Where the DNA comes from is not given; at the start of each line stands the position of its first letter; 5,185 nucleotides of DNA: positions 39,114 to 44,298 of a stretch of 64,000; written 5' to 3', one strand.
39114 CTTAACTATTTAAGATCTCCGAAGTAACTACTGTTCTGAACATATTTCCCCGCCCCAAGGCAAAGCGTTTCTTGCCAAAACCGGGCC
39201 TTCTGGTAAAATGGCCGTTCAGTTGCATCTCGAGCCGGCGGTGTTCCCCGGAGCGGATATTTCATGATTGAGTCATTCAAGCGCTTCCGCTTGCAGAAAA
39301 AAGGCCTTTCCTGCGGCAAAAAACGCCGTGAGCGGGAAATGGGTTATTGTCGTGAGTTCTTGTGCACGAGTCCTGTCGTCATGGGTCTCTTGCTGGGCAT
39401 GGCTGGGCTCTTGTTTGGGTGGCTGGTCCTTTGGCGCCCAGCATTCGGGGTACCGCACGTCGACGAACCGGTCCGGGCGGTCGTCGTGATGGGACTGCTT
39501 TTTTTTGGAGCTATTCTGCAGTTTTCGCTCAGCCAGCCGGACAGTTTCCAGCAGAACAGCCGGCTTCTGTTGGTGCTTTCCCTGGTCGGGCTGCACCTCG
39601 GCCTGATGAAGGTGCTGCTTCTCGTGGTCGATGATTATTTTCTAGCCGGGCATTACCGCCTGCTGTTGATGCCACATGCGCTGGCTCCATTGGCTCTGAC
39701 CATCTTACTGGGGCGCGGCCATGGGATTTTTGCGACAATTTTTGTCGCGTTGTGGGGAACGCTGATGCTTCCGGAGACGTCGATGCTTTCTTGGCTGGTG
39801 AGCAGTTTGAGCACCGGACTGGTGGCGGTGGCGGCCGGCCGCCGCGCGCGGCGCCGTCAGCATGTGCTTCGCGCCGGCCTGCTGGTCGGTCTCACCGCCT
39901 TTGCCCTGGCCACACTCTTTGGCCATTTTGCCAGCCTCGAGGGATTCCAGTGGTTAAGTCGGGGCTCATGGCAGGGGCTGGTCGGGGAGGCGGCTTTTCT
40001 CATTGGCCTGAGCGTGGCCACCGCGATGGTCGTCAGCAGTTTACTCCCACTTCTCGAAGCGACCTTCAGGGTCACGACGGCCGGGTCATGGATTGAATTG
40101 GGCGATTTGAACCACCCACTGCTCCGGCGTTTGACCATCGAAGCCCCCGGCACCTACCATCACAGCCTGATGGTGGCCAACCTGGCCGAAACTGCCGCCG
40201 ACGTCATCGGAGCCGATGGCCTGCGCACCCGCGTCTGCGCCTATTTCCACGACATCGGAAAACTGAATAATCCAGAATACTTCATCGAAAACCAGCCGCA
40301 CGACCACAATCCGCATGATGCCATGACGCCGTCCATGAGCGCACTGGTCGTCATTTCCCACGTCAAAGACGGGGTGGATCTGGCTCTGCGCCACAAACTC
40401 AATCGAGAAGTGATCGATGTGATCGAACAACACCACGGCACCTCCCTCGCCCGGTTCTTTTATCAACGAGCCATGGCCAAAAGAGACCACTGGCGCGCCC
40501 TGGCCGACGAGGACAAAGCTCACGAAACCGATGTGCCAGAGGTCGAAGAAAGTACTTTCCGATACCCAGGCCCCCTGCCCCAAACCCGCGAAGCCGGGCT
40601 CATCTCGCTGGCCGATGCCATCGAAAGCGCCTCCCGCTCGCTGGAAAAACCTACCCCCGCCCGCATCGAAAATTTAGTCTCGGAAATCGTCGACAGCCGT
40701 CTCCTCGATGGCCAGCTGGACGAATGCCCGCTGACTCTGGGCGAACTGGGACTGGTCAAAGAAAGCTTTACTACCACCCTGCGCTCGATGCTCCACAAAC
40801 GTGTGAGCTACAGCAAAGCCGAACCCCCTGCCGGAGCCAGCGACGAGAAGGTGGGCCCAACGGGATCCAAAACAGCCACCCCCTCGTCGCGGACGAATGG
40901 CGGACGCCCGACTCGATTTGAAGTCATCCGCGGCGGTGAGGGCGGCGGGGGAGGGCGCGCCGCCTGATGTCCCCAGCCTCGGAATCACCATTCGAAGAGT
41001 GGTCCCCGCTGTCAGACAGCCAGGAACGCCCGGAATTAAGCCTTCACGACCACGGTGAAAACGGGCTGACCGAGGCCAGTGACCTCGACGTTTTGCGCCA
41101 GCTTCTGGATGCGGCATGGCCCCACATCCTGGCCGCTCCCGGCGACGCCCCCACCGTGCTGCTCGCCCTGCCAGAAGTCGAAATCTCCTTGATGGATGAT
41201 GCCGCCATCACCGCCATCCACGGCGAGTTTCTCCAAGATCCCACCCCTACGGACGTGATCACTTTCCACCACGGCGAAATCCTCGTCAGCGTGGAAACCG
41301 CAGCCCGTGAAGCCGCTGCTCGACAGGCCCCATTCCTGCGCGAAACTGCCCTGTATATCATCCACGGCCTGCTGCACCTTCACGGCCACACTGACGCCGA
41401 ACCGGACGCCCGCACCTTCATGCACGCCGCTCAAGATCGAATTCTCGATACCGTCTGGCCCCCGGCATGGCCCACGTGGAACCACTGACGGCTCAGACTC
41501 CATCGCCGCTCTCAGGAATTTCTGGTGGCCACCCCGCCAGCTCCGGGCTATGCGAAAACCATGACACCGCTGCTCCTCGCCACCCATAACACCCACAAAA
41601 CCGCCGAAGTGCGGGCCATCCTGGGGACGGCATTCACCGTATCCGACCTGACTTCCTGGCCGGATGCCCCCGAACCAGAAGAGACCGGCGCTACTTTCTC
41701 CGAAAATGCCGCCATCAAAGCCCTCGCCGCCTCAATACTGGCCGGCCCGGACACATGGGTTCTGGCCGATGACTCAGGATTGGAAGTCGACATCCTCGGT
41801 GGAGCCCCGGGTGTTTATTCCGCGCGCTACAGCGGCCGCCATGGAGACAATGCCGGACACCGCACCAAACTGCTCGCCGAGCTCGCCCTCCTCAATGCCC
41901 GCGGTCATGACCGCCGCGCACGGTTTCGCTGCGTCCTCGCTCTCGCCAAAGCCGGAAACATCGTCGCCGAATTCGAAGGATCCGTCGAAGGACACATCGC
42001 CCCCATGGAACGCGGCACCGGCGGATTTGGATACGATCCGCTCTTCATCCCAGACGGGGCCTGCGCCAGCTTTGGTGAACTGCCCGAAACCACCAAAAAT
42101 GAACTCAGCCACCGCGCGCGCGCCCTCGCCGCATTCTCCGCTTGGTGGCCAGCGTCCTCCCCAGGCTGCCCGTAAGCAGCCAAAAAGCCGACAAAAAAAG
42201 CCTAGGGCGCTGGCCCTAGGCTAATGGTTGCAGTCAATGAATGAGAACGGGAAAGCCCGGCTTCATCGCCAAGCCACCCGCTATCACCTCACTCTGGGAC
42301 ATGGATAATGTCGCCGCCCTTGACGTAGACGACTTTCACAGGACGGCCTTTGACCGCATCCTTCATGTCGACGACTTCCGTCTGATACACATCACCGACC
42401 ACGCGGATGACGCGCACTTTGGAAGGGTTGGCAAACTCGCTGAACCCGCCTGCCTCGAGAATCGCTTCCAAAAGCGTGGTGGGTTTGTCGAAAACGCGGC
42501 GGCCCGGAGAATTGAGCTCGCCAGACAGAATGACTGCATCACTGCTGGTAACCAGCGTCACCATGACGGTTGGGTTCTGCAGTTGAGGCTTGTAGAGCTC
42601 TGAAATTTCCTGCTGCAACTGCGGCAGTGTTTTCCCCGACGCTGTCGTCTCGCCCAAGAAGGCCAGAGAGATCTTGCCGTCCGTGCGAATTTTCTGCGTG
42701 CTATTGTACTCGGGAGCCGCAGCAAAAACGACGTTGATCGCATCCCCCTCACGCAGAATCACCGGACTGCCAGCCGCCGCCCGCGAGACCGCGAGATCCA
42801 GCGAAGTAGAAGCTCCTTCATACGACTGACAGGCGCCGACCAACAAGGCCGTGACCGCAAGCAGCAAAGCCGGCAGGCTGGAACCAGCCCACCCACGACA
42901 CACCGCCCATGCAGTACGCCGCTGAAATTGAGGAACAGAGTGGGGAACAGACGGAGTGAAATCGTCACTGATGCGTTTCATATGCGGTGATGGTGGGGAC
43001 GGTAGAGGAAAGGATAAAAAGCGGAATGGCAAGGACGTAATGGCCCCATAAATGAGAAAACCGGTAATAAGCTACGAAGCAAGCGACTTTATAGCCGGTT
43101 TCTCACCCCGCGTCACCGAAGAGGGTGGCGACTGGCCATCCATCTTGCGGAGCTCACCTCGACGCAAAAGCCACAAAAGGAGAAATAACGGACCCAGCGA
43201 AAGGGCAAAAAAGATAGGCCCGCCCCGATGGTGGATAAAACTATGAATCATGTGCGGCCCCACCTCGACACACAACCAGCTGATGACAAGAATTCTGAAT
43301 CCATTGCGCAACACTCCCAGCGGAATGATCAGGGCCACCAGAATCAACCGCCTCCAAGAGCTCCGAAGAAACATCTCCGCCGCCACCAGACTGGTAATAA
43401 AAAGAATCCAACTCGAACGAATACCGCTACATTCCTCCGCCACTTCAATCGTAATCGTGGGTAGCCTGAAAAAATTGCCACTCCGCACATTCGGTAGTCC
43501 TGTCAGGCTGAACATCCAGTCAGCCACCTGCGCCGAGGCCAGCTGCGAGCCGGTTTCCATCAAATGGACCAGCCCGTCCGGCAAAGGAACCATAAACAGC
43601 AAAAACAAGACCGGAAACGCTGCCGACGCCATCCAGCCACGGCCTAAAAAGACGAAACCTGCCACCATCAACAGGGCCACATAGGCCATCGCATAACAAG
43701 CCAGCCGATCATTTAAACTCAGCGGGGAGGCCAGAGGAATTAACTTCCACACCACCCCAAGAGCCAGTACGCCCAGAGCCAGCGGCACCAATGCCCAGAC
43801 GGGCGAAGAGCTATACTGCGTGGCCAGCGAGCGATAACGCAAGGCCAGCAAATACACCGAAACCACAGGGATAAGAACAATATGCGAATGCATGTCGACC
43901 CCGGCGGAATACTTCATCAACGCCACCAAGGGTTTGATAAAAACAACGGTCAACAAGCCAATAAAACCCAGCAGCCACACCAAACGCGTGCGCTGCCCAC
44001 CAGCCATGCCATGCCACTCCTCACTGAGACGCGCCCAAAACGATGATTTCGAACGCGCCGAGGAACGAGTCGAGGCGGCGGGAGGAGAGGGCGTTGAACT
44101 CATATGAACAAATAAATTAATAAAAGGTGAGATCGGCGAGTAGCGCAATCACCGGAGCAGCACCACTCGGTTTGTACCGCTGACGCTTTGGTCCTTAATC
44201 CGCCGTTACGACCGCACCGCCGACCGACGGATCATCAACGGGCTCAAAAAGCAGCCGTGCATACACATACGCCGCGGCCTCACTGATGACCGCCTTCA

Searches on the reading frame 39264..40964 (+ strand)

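Call 75: search_protein_families(library=pfam, proteins=[window:39264-40964:+], max_evalue=0.00001)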
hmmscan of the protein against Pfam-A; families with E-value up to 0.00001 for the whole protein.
window:39264-40964:+ (567 aa): 2 families
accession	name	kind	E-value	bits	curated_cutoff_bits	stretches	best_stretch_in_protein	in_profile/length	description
PF07698.17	7TM-7TMR_HD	-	2.9e-18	66.9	29.4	1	74-272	9-190/190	7TM receptor with intracellular HD hydrolase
PF01966.28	HD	-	2.7e-16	60.3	22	1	297-454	1-114/116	HD domain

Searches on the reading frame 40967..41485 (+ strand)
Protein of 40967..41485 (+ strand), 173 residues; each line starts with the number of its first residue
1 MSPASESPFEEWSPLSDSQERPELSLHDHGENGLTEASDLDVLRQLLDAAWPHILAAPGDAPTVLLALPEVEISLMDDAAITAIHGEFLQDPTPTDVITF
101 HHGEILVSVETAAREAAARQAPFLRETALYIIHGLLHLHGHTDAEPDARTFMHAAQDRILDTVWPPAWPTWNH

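Call 75: search_protein_families(library=pfam, proteins=[window:40967-41485:+], max_evalue=0.00001)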
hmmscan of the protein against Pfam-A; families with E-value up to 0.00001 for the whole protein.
window:40967-41485:+ (173 aa): 1 family
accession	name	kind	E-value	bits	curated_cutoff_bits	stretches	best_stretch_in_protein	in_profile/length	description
PF02130.23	YbeY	-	2.9e-20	72.9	25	1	70-162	29-128/129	Endoribonuclease YbeY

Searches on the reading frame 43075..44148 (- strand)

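Call 75: search_protein_families(library=pfam, proteins=[window:43075-44148:-], max_evalue=0.00001)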
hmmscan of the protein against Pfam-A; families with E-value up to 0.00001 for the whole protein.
window:43075-44148:- (358 aa): 1 family
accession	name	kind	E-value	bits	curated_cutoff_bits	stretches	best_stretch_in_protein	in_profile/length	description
PF09721.15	Exosortase_EpsH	-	1.3e-45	156.2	25.7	1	65-328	3-254/254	Transmembrane exosortase (Exosortase_EpsH)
